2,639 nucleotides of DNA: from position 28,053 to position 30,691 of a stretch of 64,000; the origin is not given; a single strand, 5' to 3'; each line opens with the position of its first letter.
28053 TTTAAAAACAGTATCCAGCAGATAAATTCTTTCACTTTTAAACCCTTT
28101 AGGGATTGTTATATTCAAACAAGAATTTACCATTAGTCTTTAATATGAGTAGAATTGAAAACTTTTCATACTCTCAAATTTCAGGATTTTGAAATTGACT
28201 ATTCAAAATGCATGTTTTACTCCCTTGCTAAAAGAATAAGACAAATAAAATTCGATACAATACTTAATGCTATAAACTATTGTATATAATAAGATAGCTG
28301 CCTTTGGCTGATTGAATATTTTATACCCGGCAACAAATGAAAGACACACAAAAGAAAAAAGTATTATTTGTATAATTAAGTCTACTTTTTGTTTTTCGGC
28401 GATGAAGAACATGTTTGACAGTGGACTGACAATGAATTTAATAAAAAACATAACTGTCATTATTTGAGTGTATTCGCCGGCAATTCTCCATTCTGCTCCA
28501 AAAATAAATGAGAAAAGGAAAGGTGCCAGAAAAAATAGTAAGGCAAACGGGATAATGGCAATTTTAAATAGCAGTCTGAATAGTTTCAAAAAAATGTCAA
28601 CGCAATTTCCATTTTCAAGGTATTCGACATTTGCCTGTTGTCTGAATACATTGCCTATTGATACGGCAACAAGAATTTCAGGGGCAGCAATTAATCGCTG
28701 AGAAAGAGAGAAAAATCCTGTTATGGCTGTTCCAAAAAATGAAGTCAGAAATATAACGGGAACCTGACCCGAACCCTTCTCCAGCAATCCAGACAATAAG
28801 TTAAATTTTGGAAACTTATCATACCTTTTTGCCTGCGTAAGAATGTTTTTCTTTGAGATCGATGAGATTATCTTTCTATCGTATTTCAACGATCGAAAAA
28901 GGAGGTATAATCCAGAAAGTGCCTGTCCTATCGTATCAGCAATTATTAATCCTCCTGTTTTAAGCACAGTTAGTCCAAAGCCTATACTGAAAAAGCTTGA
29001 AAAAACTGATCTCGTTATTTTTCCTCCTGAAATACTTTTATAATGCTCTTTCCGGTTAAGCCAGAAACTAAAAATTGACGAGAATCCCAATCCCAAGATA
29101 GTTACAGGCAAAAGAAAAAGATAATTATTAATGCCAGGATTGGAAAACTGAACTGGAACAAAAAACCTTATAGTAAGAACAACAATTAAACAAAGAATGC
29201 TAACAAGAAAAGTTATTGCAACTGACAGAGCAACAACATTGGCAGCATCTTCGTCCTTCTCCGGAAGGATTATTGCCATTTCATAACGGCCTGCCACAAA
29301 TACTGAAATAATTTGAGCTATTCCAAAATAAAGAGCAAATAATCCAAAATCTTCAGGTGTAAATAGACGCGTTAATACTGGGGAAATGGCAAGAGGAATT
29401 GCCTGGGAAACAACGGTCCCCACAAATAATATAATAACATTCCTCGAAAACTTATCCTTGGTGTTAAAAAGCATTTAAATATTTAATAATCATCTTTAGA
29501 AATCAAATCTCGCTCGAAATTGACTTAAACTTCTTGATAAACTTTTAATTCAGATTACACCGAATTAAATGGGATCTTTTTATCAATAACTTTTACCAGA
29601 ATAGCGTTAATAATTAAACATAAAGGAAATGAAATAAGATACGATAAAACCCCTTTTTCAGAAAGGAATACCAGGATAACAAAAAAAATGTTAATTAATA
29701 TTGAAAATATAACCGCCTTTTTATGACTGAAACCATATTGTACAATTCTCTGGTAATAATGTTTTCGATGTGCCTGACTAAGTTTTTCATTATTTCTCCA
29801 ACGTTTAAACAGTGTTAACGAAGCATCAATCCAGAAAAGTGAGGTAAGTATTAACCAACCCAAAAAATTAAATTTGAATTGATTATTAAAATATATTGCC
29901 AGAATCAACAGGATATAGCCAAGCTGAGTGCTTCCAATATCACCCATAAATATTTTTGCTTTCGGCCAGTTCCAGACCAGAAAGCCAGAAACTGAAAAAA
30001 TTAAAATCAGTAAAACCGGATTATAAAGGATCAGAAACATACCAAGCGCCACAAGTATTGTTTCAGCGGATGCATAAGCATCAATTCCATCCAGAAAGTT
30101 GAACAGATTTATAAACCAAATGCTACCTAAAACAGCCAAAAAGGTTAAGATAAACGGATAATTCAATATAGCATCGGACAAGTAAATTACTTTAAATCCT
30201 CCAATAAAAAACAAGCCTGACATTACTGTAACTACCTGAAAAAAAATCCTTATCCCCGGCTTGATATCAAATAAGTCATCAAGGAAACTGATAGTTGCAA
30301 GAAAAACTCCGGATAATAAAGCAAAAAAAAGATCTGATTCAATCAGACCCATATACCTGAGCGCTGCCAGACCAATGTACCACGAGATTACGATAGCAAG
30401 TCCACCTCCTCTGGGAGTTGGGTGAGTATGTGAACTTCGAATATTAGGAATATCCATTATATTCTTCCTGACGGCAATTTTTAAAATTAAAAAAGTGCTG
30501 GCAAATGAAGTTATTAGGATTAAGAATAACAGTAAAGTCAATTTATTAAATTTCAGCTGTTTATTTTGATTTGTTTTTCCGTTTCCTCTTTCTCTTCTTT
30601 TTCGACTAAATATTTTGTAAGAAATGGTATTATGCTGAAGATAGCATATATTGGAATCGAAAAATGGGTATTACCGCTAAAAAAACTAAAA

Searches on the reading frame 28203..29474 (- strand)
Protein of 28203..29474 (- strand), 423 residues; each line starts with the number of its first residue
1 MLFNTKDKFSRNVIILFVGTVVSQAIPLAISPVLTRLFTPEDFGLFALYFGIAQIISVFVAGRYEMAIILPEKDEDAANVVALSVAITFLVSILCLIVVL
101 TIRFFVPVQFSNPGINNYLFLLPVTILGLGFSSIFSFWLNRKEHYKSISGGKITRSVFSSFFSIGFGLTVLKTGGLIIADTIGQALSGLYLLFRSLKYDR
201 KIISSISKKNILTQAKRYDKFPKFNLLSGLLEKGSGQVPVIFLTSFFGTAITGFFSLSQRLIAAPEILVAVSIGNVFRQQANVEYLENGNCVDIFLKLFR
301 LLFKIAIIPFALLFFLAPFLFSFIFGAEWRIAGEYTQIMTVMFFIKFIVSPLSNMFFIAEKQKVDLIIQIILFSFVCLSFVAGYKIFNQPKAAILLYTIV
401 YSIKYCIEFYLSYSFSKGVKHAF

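Call 13: search_protein_families(library=pfam, proteins=[window:28203-29474:-], max_evalue=0.001)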
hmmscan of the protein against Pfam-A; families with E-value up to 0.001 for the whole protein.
window:28203-29474:- (423 aa): 2 families
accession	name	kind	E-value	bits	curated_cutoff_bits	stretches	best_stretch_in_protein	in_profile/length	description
PF13440.11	Polysacc_synt_3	-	3e-16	59.9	23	1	33-330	1-289/293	Polysaccharide biosynthesis protein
PF01943.22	Polysacc_synt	-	3.1e-11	43.6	28.2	1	11-276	3-265/274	Polysaccharide biosynthesis protein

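Call 56: search_protein_families(library=ncbifam, proteins=[window:28203-29474:-], max_evalue=0.01)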
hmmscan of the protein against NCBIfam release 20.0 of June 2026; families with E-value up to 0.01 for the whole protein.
window:28203-29474:- (423 aa): 2 families
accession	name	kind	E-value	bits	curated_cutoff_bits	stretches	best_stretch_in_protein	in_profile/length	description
NF047674.1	TeichurnBiosyTuaB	equivalog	6.1e-08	32.1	580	1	20-410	19-397/469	teichuronic acid biosynthesis protein TuaB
NF007773.0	PRK10459.1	equivalog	4.4e-07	29.3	273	1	19-393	17-384/492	MOP flippase family protein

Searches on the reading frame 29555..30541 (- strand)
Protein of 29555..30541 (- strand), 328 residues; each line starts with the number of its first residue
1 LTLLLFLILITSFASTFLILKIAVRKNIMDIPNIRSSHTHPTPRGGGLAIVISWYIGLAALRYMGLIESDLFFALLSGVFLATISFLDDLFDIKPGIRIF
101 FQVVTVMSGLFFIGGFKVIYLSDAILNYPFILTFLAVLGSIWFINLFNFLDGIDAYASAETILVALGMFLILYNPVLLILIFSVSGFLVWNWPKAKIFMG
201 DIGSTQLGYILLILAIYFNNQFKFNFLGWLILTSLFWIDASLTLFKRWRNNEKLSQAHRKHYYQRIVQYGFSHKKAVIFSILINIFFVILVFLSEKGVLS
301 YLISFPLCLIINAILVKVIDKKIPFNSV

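Call 13: search_protein_families(library=pfam, proteins=[window:29555-30541:-], max_evalue=0.001)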
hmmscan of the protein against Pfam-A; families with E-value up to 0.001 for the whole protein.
window:29555-30541:- (328 aa): 1 family
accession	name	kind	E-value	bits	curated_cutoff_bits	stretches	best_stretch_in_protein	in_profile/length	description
PF00953.26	Glycos_transf_4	-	6.7e-25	88.4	27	1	73-218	3-159/160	Glycosyl transferase family 4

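Call 56: search_protein_families(library=ncbifam, proteins=[window:29555-30541:-], max_evalue=0.01)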
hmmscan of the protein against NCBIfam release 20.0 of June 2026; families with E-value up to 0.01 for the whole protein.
window:29555-30541:- (328 aa): 3 families
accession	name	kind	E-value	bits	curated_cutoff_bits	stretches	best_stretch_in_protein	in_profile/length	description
TIGR02380.1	ECA_wecA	exception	1.5e-19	70.4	326.05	1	5-320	4-337/346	UDP-N-acetylglucosamine--undecaprenyl-phosphate N-acetylglucosaminephosphotransferase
TIGR00445.1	mraY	equivalog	5.9e-10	39.1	192.05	1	39-293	32-316/321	phospho-N-acetylmuramoyl-pentapeptide-transferase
NF053644.1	MraY_archaea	equivalog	1e-08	34.9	450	1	109-216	161-273/340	pseudomurein biosynthesis MraY family phospho-N-acetylmuramoyl-pentapeptide-transferase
